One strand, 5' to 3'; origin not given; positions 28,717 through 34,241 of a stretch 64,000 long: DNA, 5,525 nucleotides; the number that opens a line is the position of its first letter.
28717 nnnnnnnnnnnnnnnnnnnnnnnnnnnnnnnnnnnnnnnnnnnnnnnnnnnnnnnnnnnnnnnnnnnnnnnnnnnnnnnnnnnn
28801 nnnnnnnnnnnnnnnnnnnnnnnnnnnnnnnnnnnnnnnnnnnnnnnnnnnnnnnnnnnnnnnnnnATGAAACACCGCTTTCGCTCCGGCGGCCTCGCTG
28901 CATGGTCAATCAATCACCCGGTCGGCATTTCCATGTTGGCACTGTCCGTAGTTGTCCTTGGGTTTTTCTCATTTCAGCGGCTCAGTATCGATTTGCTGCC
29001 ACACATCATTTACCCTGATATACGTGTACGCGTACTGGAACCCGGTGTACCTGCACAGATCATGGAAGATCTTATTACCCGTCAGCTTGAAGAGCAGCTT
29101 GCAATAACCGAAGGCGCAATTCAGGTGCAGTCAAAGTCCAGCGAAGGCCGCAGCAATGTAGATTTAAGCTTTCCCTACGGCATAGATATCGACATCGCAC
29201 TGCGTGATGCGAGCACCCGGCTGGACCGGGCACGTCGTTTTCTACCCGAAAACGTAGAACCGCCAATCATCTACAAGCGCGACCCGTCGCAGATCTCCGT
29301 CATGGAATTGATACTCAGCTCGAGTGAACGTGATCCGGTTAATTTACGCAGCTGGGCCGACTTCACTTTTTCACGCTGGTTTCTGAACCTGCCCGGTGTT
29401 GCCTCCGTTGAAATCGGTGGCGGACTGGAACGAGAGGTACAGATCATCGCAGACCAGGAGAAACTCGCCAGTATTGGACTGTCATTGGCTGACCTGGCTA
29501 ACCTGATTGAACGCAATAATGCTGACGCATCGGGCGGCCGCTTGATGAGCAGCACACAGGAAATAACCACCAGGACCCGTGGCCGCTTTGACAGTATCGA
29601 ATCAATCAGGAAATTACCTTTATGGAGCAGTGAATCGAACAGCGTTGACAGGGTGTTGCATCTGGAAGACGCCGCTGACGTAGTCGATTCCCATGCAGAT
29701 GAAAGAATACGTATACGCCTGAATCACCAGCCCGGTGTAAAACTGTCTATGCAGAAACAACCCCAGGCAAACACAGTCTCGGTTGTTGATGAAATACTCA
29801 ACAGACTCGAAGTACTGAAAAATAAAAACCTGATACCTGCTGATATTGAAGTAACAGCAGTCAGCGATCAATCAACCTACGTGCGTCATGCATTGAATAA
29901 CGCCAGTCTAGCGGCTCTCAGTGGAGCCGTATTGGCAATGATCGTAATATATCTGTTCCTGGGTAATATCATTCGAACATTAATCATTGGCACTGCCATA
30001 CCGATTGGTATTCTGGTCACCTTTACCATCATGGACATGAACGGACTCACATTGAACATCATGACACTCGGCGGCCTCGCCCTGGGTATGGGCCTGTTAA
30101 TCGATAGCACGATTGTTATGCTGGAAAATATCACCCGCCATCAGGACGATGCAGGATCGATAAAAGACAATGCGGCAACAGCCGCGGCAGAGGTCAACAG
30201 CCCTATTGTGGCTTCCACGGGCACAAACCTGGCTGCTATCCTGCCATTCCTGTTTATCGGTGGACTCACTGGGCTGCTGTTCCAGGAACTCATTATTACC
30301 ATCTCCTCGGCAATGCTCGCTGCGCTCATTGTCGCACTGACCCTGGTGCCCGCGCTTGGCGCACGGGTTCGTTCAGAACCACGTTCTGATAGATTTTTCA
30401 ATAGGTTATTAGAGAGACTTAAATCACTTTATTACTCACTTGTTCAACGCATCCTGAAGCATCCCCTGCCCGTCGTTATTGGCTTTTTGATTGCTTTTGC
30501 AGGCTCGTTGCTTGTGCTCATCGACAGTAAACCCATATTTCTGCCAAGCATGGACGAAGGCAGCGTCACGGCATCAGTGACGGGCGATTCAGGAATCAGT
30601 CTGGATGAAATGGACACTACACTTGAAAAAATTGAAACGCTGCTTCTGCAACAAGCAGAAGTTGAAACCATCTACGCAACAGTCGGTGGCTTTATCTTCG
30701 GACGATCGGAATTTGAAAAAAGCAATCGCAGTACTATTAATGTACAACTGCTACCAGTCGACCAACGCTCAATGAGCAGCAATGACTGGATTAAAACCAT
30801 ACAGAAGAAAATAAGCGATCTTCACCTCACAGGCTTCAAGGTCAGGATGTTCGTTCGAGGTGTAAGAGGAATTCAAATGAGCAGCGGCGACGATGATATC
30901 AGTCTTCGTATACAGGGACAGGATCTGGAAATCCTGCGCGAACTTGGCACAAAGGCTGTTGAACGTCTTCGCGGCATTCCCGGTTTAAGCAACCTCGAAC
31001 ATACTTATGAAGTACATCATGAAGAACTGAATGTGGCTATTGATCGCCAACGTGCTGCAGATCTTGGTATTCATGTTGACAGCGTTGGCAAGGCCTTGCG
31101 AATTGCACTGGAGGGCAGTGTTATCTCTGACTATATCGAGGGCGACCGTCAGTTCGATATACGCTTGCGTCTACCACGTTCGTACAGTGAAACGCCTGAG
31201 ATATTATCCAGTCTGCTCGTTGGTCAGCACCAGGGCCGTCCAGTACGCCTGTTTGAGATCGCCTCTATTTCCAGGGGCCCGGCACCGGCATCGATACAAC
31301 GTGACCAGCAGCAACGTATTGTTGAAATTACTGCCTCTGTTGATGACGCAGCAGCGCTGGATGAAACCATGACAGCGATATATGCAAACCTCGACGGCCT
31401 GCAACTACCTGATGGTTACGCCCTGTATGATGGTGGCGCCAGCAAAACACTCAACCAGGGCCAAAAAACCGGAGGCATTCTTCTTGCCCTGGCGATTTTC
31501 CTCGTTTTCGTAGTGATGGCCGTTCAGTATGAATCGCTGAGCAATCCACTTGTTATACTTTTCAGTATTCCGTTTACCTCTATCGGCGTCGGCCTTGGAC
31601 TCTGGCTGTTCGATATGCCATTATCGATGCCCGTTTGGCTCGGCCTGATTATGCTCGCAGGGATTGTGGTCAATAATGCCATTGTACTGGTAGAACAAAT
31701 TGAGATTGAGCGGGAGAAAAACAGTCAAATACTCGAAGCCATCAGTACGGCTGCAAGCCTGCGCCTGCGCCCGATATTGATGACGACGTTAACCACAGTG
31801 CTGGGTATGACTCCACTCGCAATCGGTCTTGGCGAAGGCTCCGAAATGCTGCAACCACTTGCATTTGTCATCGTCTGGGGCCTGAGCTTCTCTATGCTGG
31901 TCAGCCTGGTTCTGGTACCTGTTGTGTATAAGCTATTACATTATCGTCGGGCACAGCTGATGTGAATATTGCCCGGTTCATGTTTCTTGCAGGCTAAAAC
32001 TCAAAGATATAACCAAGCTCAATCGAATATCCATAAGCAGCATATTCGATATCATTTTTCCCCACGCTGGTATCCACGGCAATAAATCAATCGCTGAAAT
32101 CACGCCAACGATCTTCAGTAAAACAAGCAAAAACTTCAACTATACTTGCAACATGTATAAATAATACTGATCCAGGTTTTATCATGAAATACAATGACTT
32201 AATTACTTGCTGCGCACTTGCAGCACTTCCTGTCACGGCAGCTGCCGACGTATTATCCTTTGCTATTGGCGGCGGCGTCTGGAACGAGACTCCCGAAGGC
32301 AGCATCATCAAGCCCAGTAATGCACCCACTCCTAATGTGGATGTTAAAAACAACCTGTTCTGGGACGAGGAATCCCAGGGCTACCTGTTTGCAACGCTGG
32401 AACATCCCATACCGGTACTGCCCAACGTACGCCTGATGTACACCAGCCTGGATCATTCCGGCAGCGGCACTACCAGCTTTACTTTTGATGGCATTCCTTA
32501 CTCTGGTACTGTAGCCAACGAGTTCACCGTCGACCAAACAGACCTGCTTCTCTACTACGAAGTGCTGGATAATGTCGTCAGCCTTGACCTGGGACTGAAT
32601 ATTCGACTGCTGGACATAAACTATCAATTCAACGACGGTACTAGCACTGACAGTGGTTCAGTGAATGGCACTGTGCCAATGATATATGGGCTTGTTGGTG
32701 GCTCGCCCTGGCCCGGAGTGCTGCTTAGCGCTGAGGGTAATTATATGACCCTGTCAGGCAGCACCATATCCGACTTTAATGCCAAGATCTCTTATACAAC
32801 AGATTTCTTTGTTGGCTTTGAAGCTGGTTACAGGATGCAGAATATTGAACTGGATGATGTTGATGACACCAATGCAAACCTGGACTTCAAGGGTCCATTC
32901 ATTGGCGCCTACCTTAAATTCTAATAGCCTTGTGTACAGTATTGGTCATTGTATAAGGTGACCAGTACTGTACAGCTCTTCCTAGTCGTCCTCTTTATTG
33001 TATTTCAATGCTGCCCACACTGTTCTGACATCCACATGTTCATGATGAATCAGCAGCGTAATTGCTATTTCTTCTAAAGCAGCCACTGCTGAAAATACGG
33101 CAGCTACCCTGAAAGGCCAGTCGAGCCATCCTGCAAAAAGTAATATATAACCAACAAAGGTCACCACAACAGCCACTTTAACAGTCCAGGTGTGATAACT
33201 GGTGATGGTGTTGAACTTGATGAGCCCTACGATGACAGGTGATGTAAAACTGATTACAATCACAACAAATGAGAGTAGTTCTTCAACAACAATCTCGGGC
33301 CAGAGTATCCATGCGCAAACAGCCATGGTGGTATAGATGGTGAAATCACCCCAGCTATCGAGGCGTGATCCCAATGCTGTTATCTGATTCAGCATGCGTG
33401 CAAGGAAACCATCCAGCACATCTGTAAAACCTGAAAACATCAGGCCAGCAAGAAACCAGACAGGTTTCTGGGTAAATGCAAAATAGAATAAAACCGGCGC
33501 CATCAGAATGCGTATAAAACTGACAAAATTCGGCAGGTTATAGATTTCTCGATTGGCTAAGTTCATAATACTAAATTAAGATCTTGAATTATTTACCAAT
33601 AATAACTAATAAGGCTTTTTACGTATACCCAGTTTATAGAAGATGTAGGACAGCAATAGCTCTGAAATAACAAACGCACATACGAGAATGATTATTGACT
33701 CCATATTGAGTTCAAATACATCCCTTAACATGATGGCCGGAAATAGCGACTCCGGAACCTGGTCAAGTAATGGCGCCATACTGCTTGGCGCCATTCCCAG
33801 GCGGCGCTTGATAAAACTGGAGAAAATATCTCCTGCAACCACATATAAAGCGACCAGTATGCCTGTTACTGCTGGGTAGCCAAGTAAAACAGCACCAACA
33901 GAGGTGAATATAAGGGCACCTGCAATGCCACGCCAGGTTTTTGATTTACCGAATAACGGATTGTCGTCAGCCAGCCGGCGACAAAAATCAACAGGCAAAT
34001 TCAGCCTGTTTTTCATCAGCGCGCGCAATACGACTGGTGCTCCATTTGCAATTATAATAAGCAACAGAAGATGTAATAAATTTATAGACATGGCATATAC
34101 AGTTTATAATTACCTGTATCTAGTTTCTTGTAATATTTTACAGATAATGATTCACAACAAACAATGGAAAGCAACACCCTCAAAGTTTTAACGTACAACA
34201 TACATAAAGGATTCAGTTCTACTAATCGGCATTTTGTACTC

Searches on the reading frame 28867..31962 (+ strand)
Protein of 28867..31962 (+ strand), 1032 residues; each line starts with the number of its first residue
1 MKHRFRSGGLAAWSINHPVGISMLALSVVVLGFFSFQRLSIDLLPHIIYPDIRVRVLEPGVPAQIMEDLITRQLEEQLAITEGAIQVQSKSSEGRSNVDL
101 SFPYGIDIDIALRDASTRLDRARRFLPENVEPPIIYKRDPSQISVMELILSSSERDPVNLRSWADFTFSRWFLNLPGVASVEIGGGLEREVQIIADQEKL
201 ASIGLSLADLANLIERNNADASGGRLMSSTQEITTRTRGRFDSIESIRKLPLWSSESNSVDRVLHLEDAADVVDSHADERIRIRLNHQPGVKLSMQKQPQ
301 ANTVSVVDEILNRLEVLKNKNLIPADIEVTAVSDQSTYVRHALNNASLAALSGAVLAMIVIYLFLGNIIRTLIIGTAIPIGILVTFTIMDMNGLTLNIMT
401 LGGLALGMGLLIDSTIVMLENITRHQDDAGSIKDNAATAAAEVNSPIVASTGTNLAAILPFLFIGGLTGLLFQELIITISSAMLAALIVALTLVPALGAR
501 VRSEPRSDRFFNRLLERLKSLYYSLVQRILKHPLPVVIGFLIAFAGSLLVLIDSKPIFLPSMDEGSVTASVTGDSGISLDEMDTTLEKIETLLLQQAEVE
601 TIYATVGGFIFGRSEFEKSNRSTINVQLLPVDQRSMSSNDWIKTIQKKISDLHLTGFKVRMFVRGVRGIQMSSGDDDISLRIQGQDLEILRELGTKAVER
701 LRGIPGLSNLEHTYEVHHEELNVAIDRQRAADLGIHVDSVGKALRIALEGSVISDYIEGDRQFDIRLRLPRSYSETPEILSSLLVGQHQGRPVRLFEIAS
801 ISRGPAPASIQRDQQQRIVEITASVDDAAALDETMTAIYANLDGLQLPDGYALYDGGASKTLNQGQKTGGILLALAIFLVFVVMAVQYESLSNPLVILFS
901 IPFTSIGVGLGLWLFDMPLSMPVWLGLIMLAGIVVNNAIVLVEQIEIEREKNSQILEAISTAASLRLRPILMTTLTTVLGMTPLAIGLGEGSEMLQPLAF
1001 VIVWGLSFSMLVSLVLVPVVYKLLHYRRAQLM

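Call 15: search_protein_families(library=pfam, proteins=[window:28867-31962:+], max_evalue=0.001)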
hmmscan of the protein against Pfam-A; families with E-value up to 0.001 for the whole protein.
window:28867-31962:+ (1032 aa): 2 families
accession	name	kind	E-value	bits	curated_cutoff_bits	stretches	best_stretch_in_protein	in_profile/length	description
PF00873.25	ACR_tran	-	1.3e-254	847.9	28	1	12-1025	3-1021/1021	AcrB/AcrD/AcrF family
PF03176.21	MMPL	-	1.4e-13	51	20.5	2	813-1023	84-301/333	MMPL family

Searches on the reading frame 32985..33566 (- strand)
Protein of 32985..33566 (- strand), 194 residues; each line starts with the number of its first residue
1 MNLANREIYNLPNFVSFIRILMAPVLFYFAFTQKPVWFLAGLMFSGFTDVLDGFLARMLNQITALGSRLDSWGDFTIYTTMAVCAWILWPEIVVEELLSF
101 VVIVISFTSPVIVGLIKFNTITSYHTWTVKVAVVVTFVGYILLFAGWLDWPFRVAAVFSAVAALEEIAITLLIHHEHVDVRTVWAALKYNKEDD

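Call 15: search_protein_families(library=pfam, proteins=[window:32985-33566:-], max_evalue=0.001)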
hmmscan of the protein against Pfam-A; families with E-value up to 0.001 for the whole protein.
window:32985-33566:- (194 aa): 1 family
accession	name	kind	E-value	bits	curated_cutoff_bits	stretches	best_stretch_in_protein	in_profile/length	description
PF01066.26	CDP-OH_P_transf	-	2.3e-21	77.2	22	1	10-158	2-148/152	CDP-alcohol phosphatidyltransferase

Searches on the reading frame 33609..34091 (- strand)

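Call 15: search_protein_families(library=pfam, proteins=[window:33609-34091:-], max_evalue=0.001)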
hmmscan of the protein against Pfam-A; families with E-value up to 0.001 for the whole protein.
window:33609-34091:- (161 aa): 1 family
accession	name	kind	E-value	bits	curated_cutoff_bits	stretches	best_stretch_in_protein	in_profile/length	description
PF01864.22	CarS-like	-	3.2e-16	60.2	22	1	32-161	29-175/175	CDP-archaeol synthase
